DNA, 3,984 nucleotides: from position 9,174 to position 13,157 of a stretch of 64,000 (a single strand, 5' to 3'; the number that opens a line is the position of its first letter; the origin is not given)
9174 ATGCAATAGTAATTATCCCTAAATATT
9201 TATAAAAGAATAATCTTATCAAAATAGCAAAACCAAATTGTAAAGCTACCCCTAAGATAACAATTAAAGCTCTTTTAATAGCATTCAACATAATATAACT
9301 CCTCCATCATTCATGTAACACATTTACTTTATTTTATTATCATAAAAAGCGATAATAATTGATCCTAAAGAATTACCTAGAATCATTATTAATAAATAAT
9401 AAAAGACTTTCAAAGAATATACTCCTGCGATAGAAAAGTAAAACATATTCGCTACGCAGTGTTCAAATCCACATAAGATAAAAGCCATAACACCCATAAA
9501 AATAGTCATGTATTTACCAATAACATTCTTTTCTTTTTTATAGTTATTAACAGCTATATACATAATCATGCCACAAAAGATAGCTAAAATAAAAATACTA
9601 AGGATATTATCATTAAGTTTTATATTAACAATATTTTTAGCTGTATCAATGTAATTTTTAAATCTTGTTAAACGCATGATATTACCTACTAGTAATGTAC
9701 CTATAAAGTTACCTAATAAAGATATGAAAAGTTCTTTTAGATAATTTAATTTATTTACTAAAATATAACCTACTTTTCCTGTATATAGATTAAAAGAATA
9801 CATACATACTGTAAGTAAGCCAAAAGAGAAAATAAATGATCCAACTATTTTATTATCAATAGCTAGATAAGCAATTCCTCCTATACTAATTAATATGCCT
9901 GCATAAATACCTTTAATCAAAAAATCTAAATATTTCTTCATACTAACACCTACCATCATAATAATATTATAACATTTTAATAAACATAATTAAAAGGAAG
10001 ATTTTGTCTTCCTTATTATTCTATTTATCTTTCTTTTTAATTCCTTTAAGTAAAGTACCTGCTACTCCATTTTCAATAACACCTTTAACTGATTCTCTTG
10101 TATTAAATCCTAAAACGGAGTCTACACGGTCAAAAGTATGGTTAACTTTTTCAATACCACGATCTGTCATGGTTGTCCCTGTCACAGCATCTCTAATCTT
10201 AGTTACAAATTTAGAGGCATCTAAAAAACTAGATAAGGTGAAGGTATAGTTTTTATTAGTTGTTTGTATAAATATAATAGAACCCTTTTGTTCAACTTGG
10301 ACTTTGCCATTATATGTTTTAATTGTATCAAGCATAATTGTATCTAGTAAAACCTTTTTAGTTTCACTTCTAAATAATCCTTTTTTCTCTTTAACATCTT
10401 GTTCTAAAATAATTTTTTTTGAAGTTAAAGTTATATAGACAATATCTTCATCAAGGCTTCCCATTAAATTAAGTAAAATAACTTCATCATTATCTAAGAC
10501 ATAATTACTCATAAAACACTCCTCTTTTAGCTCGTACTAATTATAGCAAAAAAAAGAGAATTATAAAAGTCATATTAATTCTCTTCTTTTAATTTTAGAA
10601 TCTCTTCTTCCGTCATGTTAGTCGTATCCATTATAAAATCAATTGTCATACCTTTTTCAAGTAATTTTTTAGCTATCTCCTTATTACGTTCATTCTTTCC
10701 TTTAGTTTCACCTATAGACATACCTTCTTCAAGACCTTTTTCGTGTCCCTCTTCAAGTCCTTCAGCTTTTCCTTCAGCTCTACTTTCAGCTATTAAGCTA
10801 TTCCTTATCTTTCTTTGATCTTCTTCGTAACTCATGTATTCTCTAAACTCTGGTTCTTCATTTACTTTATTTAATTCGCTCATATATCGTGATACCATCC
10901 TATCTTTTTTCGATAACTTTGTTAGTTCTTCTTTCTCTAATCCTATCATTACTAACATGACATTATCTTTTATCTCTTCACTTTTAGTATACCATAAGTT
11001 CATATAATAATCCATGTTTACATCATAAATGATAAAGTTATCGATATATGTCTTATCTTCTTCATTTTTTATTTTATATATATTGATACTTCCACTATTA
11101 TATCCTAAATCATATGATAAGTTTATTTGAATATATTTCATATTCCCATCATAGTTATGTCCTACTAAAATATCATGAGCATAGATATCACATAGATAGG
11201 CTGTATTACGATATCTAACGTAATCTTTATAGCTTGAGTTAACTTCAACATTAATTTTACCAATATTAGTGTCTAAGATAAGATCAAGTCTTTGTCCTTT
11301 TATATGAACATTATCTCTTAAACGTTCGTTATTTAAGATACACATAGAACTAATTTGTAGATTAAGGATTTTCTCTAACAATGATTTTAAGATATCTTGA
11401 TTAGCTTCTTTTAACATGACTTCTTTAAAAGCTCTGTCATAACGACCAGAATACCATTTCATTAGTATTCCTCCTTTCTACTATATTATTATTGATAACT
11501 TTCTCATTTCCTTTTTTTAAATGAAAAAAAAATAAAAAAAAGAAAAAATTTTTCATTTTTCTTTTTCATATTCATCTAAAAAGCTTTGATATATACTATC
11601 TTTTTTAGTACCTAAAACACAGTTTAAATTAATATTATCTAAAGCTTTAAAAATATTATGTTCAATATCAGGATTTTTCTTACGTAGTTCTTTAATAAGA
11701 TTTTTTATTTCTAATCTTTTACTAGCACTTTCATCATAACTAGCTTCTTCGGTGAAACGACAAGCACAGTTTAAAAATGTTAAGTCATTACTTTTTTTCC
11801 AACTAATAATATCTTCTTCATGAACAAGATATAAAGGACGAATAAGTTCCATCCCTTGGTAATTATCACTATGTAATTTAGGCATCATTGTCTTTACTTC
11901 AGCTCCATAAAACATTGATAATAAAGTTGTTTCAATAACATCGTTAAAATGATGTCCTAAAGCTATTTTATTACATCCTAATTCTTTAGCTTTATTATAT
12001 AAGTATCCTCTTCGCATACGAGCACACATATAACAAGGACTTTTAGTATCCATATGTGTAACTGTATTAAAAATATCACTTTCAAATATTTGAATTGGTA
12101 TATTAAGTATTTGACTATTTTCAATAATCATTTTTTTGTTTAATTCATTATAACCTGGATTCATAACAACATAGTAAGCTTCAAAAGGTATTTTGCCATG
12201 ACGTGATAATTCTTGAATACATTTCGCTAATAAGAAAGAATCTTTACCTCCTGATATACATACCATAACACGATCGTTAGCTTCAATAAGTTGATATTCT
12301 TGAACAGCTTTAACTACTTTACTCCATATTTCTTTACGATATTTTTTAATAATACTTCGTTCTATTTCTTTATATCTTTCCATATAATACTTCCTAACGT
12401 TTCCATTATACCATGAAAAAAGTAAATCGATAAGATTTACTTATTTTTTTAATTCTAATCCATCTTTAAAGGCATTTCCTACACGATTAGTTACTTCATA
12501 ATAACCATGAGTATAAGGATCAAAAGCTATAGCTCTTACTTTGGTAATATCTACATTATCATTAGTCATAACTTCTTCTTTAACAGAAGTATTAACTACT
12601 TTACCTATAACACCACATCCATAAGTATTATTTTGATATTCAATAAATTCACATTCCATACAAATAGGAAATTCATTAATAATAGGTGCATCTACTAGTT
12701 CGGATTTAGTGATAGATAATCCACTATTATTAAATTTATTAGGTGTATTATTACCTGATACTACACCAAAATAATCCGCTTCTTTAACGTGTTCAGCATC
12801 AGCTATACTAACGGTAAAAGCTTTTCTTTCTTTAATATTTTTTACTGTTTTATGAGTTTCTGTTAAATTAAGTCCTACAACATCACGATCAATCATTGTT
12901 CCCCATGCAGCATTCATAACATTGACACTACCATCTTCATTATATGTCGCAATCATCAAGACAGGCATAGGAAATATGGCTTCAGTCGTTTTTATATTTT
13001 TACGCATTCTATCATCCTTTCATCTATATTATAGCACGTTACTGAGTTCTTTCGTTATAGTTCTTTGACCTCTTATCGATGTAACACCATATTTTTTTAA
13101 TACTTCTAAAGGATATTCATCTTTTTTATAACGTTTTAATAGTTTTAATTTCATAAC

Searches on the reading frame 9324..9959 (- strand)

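Call 57: search_protein_families(library=pfam, proteins=[window:9324-9959:-], max_evalue=0.0001)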
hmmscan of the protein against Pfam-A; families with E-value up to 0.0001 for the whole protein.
window:9324-9959:- (211 aa): 1 family
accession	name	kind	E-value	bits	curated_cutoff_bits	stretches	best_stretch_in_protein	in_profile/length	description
PF01226.23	Form_Nir_trans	-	6.7e-32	111.2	34.6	1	10-203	18-233/240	Formate/nitrite transporter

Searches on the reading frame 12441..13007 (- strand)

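Call 57: search_protein_families(library=pfam, proteins=[window:12441-13007:-], max_evalue=0.0001)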
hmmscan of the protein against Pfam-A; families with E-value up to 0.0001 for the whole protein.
window:12441-13007:- (188 aa): 1 family
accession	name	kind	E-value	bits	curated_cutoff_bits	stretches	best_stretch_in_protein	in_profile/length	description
PF01613.24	Flavin_Reduct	-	4e-17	63.2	27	1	12-146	4-137/153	Flavin reductase like domain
